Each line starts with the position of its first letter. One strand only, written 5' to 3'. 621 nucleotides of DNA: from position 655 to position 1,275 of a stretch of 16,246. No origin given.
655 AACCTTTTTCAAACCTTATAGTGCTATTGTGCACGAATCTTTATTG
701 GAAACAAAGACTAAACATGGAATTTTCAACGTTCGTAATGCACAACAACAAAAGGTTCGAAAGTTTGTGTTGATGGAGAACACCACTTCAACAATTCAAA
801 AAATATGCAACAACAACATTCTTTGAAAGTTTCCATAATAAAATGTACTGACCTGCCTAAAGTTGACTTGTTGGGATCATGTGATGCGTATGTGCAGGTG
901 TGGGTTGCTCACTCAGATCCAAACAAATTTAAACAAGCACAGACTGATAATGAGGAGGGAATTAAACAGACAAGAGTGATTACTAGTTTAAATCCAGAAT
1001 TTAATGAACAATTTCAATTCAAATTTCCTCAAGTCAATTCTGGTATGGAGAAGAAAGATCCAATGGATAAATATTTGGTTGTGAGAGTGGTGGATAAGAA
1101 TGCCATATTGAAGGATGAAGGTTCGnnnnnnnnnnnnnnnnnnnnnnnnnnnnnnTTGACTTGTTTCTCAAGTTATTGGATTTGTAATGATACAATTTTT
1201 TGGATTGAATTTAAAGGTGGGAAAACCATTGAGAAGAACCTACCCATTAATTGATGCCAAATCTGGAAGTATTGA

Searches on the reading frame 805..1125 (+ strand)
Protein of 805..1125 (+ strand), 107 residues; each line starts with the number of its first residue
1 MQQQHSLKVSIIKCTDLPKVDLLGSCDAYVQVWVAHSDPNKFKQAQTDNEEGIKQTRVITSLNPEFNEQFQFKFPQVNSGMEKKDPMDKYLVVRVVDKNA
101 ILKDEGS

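Call 33: search_protein_families(library=pfam, proteins=[window:805-1125:+], max_evalue=0.01)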
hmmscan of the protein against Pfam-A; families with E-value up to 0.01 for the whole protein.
window:805-1125:+ (107 aa): 1 family
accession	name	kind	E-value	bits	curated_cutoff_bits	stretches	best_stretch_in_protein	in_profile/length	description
PF00168.36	C2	-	3.6e-14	53.3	22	1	6-105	2-80/104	C2 domain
